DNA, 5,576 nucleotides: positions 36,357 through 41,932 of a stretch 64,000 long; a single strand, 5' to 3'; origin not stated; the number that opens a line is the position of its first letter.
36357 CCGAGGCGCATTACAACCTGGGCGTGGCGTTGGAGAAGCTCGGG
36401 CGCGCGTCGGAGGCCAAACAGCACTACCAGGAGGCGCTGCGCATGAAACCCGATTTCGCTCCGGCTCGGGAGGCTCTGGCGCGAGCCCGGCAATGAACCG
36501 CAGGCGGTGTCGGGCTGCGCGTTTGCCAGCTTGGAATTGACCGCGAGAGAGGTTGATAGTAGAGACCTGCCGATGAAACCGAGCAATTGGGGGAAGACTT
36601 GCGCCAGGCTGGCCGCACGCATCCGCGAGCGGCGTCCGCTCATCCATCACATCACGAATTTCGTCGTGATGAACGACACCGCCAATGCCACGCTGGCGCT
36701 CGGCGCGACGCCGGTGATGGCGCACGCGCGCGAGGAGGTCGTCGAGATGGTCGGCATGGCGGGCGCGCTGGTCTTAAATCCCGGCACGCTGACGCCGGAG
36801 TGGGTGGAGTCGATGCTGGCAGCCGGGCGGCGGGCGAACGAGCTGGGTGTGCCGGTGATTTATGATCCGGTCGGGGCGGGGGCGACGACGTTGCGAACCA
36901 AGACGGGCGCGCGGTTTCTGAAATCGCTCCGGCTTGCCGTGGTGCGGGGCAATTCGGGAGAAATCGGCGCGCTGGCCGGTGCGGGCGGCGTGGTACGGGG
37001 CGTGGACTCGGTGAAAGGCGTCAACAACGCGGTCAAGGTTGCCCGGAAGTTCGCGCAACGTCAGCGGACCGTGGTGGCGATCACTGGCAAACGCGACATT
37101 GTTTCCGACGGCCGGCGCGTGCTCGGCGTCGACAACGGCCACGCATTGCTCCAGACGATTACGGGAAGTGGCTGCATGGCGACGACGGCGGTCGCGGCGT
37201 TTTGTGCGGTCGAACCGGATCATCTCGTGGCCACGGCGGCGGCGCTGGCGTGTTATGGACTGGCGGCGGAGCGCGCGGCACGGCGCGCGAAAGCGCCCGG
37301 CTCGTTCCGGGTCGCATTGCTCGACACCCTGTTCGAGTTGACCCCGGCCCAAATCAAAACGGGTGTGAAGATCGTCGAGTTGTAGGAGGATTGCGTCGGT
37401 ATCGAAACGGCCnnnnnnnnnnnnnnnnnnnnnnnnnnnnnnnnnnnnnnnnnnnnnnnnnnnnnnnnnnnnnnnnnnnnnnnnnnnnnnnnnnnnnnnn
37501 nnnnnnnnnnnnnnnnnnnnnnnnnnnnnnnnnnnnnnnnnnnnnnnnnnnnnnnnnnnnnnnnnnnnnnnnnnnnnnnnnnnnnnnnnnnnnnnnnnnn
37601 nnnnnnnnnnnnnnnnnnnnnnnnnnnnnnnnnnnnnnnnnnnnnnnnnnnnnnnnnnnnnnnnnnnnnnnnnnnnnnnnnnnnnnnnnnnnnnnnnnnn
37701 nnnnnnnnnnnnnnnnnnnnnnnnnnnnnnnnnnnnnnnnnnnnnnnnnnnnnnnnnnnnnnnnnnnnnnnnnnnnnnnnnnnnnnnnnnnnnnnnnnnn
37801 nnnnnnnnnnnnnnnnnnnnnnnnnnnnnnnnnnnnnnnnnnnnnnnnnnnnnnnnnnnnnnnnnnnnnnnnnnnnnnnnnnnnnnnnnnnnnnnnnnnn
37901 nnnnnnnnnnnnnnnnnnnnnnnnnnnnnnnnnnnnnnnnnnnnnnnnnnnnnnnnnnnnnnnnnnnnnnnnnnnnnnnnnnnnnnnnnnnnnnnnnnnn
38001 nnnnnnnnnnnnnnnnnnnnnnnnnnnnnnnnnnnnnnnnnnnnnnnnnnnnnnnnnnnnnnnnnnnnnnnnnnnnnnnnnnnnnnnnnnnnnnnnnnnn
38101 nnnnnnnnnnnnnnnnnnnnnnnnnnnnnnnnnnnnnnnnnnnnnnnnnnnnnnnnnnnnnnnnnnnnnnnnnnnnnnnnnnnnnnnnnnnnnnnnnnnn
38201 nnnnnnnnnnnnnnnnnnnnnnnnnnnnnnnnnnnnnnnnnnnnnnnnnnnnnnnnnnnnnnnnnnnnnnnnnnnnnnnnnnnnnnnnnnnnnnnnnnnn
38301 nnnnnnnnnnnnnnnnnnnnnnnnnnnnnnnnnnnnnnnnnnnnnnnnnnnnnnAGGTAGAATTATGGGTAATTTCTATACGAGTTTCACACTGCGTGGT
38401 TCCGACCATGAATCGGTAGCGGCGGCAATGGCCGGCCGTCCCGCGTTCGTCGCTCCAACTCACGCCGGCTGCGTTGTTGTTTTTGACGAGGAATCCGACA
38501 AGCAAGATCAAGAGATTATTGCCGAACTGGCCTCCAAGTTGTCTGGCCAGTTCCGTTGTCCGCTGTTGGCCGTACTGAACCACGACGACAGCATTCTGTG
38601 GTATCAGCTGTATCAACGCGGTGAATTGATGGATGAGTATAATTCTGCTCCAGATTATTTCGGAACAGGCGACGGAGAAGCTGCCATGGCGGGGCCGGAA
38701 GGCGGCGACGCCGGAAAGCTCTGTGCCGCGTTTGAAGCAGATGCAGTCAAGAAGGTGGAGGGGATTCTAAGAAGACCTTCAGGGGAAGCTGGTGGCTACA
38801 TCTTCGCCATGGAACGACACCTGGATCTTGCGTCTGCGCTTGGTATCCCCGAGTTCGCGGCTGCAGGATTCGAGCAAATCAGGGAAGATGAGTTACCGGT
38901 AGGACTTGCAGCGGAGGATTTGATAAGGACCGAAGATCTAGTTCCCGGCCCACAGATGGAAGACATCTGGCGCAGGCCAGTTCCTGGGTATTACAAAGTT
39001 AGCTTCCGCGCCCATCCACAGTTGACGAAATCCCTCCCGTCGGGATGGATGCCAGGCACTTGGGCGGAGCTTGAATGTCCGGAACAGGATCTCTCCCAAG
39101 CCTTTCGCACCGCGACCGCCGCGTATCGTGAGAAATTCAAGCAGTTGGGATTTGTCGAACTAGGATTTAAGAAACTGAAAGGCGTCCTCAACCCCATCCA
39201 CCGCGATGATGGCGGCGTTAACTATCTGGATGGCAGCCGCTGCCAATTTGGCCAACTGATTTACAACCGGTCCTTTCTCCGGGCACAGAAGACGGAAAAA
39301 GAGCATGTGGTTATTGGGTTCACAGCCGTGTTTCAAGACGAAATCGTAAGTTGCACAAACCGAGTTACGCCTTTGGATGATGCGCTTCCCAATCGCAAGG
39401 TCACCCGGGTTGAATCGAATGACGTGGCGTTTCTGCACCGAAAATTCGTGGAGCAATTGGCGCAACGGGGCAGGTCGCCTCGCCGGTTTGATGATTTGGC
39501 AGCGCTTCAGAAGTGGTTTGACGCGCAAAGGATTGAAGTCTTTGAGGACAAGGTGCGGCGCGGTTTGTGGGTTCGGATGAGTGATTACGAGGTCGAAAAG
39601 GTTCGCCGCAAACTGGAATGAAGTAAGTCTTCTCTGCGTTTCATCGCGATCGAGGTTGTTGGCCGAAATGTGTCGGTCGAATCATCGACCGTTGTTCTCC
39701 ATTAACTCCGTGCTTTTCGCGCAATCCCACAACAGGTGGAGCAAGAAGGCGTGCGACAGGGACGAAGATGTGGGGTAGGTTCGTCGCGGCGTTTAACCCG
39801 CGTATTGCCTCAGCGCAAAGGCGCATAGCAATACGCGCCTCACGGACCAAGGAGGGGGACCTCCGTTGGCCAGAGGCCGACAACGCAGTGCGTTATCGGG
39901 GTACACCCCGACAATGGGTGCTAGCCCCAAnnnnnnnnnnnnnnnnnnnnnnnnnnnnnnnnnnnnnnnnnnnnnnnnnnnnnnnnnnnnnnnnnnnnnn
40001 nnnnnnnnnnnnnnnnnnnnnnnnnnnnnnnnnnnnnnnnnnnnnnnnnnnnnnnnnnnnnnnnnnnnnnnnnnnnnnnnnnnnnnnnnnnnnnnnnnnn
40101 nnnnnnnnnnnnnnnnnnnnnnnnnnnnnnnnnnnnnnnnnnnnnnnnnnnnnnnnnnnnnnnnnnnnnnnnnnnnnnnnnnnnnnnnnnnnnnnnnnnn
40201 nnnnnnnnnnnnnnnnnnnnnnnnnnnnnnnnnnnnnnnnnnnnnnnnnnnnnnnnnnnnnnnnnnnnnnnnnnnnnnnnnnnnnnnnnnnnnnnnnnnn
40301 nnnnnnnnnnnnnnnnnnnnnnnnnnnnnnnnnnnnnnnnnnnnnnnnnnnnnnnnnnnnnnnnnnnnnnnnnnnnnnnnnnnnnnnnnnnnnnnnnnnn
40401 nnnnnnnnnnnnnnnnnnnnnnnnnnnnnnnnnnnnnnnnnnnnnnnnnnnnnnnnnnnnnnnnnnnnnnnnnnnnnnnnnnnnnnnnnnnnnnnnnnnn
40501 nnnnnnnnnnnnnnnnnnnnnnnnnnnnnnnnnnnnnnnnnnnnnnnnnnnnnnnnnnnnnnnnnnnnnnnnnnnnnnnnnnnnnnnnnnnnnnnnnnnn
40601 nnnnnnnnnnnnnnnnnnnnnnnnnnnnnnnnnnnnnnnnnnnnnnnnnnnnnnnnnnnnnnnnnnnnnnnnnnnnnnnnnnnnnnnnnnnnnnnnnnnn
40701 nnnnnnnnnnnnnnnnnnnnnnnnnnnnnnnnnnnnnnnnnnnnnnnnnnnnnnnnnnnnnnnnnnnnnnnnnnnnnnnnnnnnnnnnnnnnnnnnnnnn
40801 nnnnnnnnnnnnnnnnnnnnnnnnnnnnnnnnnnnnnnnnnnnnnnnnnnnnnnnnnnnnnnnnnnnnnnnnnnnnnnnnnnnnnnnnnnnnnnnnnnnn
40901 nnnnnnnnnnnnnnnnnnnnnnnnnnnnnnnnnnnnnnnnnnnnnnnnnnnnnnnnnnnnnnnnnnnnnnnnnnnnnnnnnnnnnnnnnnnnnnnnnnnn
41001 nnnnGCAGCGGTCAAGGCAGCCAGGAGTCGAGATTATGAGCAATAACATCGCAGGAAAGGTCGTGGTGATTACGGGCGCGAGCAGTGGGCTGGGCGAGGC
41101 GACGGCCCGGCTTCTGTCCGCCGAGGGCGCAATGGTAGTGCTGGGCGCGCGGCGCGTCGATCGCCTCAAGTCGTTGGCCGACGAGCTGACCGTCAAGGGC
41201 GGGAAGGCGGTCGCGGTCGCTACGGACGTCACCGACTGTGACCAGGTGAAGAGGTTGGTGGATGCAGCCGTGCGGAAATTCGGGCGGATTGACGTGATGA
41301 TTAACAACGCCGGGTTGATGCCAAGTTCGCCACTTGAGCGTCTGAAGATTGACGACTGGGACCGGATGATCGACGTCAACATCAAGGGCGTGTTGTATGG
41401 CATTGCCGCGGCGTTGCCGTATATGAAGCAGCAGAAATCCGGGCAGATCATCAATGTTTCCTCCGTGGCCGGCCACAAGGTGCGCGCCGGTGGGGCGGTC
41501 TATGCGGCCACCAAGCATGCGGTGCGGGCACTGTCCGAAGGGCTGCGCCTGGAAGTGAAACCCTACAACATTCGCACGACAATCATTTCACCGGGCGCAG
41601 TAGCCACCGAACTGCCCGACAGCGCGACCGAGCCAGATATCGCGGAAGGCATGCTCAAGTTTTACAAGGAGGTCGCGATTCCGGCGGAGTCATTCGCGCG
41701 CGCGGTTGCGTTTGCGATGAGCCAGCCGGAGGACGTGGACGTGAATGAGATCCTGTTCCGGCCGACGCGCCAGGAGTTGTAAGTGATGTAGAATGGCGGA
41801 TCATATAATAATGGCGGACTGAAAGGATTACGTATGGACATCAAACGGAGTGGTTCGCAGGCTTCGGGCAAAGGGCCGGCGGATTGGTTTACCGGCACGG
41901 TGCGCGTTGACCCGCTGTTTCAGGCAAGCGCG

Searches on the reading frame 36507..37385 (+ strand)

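Call 11: search_protein_families(library=pfam, proteins=[window:36507-37385:+], max_evalue=0.001)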
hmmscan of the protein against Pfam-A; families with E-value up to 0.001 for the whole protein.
window:36507-37385:+ (292 aa): 2 families
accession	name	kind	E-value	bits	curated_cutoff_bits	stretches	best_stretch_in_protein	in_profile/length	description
PF02110.20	HK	-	7.5e-86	288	27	1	38-279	3-245/247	Hydroxyethylthiazole kinase family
PF01256.23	Carb_kinase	-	2.3e-05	24.4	27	1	67-263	45-229/242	NAD(P)H-hydrate dehydratase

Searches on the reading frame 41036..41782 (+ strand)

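Call 11: search_protein_families(library=pfam, proteins=[window:41036-41782:+], max_evalue=0.001)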
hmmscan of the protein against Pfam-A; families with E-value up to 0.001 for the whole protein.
window:41036-41782:+ (248 aa): 4 families
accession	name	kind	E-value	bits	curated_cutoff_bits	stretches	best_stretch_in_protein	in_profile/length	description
PF00106.31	adh_short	-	2.9e-63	213.3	26.6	1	8-197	1-190/195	short chain dehydrogenase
PF13561.12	adh_short_C2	-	2.6e-45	155.3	27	1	14-226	1-215/236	Enoyl-(Acyl carrier protein) reductase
PF08659.16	KR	-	4.5e-18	66.3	22.6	1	10-170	3-163/180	KR domain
PF23441.1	SDR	-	3.1e-09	37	27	1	2-196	2-201/258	SDR-like rossmann domain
